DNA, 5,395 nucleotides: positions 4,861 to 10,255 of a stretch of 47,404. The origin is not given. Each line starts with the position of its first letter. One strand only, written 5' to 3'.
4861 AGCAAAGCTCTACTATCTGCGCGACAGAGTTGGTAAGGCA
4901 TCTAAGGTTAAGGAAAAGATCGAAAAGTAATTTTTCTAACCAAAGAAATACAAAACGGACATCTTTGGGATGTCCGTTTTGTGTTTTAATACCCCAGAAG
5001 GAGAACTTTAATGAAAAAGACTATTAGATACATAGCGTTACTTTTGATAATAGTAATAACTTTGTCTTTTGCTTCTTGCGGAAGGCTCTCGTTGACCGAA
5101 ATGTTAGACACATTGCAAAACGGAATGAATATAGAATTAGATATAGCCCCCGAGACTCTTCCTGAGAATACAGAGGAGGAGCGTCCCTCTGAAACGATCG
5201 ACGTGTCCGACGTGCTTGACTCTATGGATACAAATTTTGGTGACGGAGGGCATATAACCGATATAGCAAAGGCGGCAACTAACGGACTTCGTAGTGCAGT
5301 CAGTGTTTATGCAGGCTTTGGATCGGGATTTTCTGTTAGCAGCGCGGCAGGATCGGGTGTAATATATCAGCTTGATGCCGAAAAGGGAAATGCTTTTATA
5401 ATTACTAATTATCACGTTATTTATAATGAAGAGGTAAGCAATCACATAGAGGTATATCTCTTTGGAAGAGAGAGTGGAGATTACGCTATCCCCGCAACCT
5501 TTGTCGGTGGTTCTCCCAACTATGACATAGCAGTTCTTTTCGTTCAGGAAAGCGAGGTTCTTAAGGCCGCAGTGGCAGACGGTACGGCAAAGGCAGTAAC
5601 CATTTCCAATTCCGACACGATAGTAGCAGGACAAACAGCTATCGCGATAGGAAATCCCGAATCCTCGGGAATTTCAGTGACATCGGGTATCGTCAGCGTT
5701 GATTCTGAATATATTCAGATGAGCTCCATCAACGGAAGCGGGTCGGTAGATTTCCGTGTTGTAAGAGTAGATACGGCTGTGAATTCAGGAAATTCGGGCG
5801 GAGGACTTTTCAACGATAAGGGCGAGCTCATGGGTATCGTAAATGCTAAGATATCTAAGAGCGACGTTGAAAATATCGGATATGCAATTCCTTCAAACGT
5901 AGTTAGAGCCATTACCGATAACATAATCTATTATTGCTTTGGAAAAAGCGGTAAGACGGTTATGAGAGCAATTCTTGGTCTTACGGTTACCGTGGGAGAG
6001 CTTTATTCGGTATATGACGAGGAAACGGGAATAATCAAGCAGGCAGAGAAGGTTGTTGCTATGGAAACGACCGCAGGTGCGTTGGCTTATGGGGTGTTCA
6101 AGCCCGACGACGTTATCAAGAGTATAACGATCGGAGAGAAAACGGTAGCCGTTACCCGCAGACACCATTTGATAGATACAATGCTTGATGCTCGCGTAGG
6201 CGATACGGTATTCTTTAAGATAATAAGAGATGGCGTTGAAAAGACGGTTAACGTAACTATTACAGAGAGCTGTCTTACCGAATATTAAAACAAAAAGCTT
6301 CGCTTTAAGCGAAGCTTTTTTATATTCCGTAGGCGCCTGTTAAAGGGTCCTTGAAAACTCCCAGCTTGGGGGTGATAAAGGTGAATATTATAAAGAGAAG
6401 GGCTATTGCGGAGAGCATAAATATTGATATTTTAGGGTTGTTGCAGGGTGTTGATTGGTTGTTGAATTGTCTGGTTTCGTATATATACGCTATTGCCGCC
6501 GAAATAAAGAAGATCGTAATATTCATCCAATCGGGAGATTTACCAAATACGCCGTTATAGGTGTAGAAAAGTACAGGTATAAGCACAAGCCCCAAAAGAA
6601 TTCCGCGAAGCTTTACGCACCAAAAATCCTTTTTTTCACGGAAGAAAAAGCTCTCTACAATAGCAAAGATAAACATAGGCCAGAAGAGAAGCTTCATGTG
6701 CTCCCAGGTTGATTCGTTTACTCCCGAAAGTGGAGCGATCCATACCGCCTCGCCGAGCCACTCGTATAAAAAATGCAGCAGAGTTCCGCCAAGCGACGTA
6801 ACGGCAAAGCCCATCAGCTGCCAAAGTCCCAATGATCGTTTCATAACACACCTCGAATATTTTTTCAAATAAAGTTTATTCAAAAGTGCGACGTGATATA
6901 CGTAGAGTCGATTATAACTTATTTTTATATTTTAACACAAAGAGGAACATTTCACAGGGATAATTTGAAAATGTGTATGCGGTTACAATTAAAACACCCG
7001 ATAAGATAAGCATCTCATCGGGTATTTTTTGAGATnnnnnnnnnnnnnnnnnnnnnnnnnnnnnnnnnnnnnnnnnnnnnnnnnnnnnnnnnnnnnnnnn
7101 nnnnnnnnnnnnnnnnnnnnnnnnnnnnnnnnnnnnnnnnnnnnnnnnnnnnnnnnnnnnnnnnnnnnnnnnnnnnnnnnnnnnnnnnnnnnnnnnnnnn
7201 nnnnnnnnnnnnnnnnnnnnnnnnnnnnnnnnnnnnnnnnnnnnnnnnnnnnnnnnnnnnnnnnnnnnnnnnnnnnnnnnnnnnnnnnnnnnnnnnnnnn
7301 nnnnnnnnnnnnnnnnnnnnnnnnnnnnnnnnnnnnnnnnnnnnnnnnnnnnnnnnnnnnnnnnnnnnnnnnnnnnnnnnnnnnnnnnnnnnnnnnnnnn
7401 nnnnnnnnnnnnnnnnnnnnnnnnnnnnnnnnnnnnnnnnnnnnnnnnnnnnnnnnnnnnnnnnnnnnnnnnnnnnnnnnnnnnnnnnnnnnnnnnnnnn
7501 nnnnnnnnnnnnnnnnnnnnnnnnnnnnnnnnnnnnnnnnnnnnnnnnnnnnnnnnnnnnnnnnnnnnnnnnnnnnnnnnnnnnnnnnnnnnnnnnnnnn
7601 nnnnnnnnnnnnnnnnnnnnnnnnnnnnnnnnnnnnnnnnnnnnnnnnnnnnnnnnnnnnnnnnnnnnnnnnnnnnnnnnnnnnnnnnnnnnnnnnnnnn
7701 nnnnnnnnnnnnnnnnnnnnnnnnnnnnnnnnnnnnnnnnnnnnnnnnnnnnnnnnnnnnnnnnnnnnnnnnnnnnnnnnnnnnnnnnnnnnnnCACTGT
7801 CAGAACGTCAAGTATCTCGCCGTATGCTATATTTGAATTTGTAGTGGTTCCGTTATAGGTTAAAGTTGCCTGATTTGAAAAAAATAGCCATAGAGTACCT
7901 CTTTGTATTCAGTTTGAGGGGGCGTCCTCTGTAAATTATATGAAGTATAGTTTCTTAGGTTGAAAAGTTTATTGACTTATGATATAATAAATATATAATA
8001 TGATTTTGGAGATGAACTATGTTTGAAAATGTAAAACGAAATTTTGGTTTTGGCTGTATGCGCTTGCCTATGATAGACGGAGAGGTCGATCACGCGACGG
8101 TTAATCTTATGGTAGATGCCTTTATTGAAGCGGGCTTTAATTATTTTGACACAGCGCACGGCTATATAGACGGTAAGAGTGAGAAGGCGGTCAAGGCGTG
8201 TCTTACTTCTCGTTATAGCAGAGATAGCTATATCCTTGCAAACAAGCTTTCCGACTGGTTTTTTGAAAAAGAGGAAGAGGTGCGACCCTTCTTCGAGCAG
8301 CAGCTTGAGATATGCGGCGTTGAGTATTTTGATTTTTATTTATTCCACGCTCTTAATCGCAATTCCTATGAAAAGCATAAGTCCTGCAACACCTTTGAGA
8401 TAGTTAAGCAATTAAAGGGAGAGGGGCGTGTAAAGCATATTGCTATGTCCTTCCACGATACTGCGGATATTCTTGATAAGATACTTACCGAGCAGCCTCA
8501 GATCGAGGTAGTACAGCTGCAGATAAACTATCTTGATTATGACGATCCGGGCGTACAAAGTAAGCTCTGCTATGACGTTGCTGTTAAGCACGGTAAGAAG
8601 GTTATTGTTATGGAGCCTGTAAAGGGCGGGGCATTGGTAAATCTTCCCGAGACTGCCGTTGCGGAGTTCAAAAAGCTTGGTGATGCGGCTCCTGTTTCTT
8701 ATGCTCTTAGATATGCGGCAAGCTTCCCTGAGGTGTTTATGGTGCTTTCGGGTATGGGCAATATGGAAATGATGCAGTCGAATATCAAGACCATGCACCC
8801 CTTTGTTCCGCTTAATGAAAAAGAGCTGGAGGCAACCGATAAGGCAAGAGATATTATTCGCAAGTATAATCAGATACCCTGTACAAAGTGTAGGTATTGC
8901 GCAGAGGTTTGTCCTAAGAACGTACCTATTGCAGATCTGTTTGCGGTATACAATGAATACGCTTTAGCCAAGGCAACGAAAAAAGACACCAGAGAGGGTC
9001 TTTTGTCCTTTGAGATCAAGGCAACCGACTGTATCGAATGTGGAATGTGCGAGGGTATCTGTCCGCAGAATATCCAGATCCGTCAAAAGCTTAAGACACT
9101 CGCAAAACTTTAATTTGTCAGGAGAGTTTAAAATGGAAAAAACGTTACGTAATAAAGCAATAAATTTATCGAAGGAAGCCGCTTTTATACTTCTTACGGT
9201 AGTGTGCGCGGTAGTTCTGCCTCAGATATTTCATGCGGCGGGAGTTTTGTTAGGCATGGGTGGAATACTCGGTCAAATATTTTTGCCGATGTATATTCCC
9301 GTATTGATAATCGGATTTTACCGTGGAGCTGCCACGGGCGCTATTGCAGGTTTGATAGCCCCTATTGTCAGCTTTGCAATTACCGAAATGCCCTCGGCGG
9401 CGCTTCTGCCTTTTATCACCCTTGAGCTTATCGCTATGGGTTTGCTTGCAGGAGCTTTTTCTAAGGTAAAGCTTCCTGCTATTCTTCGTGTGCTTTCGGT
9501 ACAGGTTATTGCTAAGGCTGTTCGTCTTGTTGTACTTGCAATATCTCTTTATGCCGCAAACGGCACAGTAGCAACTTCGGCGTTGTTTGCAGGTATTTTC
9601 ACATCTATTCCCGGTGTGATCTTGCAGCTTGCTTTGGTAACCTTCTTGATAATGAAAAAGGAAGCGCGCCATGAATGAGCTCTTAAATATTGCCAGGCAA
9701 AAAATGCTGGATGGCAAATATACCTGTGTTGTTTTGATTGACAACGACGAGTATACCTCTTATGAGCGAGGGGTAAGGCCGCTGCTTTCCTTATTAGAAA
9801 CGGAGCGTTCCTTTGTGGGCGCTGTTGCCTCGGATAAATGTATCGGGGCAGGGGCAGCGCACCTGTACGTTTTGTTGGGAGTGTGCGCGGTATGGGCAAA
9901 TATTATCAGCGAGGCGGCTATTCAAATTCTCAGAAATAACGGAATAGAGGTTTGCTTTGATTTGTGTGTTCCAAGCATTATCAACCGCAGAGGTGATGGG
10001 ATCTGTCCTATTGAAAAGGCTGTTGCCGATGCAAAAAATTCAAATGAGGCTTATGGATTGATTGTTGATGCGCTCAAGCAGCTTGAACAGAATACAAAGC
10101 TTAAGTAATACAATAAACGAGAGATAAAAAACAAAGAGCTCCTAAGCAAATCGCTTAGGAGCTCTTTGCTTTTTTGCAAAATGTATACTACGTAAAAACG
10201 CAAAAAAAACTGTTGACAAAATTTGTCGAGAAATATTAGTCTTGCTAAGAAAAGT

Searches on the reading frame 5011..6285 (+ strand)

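Call 89: search_protein_families(library=pfam, proteins=[window:5011-6285:+], max_evalue=0.001)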
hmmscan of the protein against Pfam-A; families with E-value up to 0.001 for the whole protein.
window:5011-6285:+ (425 aa): 3 families
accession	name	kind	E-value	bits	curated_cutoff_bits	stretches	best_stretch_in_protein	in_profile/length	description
PF13365.12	Trypsin_2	-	2.6e-20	74.1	27.6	1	114-276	1-144/144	Trypsin-like peptidase domain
PF00089.32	Trypsin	-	2.5e-12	47.5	20.6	1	127-298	34-216/220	Trypsin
PF13180.12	PDZ_2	-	7.6e-06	26.6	27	1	358-417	26-80/80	PDZ domain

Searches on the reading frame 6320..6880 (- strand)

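Call 89: search_protein_families(library=pfam, proteins=[window:6320-6880:-], max_evalue=0.001)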
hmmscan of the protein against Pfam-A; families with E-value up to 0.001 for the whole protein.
window:6320-6880:- (186 aa): 1 family
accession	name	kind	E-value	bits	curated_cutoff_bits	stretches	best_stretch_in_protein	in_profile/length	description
PF20122.4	DUF6512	-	1.6e-28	100.4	26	1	19-186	11-181/181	Family of unknown function (DUF6512)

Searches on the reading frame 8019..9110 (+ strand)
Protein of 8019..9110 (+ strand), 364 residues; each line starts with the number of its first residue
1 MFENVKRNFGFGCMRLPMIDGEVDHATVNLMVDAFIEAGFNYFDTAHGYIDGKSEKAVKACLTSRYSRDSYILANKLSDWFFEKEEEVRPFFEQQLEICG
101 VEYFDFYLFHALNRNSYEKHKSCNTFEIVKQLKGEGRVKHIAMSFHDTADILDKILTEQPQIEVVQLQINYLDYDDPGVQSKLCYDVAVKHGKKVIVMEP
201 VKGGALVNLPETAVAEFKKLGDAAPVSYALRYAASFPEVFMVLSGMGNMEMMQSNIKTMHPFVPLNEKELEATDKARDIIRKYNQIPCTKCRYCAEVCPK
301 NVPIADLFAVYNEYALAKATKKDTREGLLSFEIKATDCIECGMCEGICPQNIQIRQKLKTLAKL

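Call 89: search_protein_families(library=pfam, proteins=[window:8019-9110:+], max_evalue=0.001)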
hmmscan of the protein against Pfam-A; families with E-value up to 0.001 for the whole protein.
window:8019-9110:+ (364 aa): 13 families
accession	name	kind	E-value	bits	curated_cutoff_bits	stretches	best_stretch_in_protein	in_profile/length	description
PF00248.27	Aldo_ket_red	-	4.3e-38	131.5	24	1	10-276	3-289/291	Aldo/keto reductase family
PF13187.11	Fer4_9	-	2.4e-10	40.7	27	1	288-351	2-50/52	4Fe-4S dicluster domain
PF13746.11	Fer4_18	-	9.5e-08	32.7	27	0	323-359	46-82/114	4Fe-4S dicluster domain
PF12838.12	Fer4_7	-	1.1e-07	32.7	27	1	288-352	2-52/52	4Fe-4S dicluster domain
PF13534.11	Fer4_17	-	1.3e-07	32.4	22.2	1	288-352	2-60/61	4Fe-4S dicluster domain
PF13183.11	Fer4_8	-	1.6e-07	32.2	27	1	287-352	4-68/68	4Fe-4S dicluster domain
PF13237.11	Fer4_10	-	2.4e-07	31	25.5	1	283-349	4-53/53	4Fe-4S dicluster domain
PF00037.32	Fer4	-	3.5e-07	30.2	21.1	0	333-351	3-21/24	4Fe-4S binding domain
PF13484.11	Fer4_16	-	2.5e-06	28.6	30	1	288-351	2-66/66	4Fe-4S double cluster binding domain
PF12837.12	Fer4_6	-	1.7e-05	24.9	25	0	287-302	8-23/24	4Fe-4S binding domain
PF12797.12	Fer4_2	-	1.8e-05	24.8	24.5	0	332-349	4-21/22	4Fe-4S binding domain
PF14697.11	Fer4_21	-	9.9e-05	22.8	35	0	274-299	27-52/59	4Fe-4S dicluster domain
PF12798.12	Fer4_3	-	0.00043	21.4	27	0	288-301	1-14/15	4Fe-4S binding domain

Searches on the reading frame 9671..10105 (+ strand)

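Call 89: search_protein_families(library=pfam, proteins=[window:9671-10105:+], max_evalue=0.001)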
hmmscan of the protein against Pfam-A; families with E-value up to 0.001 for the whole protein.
window:9671-10105:+ (145 aa): 1 family
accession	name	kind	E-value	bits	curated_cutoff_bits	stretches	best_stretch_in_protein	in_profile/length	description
PF08973.16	TM1506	-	1.8e-37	128.3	27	1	10-133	4-128/130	Domain of unknown function (DUF1893)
